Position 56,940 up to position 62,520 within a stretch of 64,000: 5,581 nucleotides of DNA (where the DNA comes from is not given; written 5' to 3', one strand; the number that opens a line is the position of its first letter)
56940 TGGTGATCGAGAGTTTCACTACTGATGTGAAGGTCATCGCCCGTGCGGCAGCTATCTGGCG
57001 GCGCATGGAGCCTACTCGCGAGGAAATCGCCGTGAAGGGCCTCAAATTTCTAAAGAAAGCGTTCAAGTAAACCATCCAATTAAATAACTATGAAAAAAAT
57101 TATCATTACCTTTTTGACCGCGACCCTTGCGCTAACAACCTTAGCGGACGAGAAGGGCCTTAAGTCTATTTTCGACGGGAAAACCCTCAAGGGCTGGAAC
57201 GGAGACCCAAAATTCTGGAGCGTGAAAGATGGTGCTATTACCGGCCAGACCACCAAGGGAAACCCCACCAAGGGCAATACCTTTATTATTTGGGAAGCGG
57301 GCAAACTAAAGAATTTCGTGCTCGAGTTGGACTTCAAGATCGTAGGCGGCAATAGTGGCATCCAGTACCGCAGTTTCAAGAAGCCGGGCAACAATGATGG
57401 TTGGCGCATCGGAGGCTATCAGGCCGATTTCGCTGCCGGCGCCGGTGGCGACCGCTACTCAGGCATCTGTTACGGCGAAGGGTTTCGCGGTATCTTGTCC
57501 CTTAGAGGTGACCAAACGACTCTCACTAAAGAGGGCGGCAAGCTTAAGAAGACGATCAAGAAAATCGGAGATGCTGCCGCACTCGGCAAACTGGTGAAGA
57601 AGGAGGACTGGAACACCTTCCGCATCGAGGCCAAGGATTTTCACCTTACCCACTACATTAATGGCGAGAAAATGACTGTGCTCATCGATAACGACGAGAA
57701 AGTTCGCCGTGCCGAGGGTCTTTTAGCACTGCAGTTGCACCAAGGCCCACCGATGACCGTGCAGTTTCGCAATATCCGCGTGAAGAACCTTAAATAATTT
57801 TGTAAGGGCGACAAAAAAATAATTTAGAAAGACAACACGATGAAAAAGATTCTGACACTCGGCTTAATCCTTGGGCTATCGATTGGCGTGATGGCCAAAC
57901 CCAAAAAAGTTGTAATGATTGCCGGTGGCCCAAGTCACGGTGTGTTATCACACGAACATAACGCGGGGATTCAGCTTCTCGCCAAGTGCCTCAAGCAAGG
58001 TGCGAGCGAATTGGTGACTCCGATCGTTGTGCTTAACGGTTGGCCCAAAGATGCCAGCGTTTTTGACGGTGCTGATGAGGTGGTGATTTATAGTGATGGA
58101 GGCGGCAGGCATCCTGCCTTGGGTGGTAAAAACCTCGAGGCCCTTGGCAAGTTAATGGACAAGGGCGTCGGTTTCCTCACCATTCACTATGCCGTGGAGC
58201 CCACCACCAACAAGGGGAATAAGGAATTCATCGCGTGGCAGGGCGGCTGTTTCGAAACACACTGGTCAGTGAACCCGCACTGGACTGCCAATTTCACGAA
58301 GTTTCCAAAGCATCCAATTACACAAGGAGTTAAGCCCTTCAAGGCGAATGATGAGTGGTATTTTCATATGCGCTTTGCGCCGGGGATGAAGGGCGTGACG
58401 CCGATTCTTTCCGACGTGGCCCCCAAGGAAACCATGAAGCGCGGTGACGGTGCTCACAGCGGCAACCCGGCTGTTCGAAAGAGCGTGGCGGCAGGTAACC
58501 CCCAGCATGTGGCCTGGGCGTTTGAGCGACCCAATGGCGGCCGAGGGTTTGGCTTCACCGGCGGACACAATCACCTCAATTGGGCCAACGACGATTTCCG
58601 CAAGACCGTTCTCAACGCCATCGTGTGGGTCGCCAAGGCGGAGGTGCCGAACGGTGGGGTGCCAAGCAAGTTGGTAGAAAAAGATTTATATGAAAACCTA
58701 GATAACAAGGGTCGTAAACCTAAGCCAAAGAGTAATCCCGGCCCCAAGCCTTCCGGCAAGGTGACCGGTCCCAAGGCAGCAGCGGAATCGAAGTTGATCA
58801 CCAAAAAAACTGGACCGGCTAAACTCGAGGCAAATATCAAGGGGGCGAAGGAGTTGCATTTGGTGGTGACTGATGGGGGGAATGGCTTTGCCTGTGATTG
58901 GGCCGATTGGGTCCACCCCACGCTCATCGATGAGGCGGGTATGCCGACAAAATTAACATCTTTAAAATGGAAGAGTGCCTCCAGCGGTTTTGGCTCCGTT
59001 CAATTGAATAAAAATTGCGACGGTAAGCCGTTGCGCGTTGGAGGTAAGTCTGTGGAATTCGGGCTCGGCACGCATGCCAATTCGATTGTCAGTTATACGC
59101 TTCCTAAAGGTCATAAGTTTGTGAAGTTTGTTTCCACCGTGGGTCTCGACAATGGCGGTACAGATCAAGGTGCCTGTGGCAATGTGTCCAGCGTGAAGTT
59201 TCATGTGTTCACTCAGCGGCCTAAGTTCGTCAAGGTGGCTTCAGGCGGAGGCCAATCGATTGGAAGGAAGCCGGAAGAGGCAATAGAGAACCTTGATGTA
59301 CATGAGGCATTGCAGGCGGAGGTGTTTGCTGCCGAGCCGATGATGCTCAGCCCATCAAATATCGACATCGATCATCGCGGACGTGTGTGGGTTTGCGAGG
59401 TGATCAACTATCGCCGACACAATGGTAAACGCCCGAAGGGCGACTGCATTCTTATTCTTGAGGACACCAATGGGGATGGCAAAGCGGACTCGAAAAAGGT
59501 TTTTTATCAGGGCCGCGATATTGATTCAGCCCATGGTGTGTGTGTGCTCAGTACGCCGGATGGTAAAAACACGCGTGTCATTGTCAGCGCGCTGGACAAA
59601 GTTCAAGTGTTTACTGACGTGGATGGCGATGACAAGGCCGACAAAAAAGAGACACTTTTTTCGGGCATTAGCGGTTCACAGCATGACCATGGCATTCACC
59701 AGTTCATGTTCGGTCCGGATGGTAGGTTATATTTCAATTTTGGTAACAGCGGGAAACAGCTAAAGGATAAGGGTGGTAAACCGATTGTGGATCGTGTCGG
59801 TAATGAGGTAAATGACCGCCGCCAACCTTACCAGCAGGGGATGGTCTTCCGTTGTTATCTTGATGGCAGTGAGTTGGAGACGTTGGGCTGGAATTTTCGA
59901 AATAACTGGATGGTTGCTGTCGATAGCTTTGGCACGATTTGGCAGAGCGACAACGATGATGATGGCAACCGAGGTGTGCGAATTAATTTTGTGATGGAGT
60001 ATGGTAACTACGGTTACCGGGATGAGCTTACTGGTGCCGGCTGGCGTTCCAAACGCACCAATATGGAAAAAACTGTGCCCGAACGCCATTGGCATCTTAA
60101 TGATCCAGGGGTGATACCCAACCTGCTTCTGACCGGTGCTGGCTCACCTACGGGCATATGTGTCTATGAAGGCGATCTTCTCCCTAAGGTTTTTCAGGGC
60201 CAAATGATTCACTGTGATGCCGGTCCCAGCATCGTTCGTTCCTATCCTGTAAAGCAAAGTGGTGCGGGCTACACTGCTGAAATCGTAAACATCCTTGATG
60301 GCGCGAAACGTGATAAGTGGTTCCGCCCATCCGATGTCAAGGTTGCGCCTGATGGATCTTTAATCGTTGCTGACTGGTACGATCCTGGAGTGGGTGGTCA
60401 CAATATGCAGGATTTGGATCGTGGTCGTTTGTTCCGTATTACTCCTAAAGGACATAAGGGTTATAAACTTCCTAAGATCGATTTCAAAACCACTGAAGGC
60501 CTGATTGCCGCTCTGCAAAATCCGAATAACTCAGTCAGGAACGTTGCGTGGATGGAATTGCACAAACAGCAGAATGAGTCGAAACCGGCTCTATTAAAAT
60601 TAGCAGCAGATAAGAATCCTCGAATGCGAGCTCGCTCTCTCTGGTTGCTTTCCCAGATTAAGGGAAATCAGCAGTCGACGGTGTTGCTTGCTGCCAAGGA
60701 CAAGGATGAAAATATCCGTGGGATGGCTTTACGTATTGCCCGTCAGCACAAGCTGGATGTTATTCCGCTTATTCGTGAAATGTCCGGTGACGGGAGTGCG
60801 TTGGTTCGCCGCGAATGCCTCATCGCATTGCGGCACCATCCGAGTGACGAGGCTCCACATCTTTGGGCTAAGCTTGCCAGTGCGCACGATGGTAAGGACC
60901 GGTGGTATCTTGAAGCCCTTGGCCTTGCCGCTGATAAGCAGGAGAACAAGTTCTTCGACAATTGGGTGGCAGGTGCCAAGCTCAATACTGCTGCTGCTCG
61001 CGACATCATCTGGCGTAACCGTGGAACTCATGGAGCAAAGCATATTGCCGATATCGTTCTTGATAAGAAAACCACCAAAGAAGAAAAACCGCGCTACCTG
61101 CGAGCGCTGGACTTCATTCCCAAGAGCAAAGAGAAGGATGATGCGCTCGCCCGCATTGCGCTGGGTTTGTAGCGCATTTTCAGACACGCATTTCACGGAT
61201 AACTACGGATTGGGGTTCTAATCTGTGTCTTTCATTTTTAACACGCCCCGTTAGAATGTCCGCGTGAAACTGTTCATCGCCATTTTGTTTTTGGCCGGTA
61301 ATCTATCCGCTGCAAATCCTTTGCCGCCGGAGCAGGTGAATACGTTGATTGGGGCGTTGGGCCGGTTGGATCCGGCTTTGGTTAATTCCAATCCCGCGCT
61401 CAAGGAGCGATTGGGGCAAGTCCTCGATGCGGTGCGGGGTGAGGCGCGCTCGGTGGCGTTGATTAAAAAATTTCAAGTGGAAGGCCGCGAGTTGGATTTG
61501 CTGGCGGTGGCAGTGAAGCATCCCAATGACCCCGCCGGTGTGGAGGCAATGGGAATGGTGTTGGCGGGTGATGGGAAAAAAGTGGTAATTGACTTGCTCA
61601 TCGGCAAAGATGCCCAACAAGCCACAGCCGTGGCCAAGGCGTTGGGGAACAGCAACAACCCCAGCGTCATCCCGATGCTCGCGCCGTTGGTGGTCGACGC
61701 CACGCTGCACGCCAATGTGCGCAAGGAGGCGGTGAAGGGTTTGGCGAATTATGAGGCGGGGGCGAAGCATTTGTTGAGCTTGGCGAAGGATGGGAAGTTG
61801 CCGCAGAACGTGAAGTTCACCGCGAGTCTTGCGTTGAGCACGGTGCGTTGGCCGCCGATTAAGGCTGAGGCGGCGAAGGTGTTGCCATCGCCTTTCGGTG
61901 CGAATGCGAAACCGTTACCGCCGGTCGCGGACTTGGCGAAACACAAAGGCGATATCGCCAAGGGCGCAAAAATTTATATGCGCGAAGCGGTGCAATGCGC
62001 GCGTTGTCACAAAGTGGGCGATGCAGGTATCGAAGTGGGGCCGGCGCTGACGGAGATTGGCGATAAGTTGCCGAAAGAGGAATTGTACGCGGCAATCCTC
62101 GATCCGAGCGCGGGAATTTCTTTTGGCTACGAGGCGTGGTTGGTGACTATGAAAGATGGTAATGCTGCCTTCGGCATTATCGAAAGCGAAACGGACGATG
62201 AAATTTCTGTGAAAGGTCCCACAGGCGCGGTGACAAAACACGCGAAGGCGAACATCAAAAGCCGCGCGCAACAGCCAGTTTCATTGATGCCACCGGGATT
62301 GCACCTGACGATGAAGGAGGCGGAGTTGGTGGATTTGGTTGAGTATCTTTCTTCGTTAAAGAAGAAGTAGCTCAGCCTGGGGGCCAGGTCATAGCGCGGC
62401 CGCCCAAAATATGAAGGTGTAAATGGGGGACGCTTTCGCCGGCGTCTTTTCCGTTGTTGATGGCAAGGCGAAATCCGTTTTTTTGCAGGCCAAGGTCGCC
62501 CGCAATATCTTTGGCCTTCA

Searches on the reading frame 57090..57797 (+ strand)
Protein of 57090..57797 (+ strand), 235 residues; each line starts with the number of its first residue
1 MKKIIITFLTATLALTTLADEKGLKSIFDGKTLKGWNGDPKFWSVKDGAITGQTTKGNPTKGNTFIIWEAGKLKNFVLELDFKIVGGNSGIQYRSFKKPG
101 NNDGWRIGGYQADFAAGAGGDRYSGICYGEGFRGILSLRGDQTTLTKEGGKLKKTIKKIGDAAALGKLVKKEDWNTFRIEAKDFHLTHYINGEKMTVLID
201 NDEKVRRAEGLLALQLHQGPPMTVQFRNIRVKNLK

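Call 57: search_protein_families(library=pfam, proteins=[window:57090-57797:+], max_evalue=0.0001)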
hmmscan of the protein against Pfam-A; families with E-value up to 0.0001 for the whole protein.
window:57090-57797:+ (235 aa): 1 family
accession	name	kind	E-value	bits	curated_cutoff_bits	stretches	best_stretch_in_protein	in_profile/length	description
PF06439.18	3keto-disac_hyd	-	3.8e-38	131.9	26.8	1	24-232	2-187/187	3-keto-disaccharide hydrolase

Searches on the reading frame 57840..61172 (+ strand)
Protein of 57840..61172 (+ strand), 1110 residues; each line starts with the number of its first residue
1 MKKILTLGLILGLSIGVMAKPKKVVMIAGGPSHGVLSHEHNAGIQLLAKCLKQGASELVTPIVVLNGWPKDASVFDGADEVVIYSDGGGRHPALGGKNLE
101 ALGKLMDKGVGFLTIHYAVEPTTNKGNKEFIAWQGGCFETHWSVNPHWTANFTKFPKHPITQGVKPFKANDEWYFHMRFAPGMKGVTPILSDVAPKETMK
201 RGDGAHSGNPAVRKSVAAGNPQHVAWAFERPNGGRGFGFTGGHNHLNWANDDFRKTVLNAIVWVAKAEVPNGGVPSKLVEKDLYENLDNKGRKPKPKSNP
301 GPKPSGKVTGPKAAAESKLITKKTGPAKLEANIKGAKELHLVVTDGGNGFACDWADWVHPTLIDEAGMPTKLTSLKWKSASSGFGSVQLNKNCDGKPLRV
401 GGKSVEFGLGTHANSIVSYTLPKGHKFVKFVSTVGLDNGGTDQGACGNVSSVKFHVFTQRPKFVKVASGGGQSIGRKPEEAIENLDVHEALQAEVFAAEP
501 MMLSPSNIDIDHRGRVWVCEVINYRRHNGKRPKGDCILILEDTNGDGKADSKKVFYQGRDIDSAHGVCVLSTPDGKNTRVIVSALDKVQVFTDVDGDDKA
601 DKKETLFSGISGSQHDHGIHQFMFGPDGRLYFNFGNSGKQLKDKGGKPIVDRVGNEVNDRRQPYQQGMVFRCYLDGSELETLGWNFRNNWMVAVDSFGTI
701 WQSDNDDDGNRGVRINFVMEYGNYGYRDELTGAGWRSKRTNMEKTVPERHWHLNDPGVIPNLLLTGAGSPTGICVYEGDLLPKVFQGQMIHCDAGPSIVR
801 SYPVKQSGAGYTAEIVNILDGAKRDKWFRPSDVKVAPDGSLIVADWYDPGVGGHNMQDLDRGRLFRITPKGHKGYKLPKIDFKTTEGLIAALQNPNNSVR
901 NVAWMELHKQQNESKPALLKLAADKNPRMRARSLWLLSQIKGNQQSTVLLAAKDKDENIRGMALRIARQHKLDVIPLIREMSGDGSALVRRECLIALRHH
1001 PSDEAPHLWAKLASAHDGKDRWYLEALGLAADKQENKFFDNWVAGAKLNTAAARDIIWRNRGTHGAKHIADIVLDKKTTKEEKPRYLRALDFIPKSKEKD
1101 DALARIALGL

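Call 57: search_protein_families(library=pfam, proteins=[window:57840-61172:+], max_evalue=0.0001)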
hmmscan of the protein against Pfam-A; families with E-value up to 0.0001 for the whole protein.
window:57840-61172:+ (1110 aa): 5 families
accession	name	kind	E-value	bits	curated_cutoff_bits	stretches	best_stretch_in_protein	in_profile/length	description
PF23500.1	DUF7133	-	1.6e-56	192.8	27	1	477-849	1-350/385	Domain of unknown function (DUF7133)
PF08305.17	NPCBM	-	3.4e-28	98.8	23.9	2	371-463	4-88/137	NPCBM/NEW2 domain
PF06283.17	ThuA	-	1.4e-15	58.6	33.4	1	93-264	63-209/209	Trehalose utilisation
PF13646.12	HEAT_2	-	1.2e-11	45.2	27.7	1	886-960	2-80/88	HEAT repeats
PF02985.28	HEAT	-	1.8e-05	25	23.5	0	916-940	3-27/31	HEAT repeat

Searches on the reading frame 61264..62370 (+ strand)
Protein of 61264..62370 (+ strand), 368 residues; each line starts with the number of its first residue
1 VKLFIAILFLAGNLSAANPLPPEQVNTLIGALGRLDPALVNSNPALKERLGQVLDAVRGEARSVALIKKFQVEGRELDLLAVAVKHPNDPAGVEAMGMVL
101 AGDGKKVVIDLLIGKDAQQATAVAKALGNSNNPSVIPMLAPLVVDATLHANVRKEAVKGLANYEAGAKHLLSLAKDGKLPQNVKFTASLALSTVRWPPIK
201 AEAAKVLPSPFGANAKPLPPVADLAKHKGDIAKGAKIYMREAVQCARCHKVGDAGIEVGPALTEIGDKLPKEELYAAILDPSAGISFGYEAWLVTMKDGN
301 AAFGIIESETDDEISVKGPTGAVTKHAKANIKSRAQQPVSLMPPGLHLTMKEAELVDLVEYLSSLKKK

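Call 57: search_protein_families(library=pfam, proteins=[window:61264-62370:+], max_evalue=0.0001)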
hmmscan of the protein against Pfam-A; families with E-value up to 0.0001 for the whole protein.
window:61264-62370:+ (368 aa): 3 families
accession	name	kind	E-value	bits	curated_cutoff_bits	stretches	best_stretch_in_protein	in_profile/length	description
PF00034.26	Cytochrom_C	-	7.8e-09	37.2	21.3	1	231-282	1-50/90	Cytochrome c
PF13442.11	Cytochrome_CBB3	-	1.2e-08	35.6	27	1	230-280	2-43/68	Cytochrome C oxidase, cbb3-type, subunit III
PF13646.12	HEAT_2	-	5.9e-05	23.7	27.7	0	119-188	16-84/88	HEAT repeats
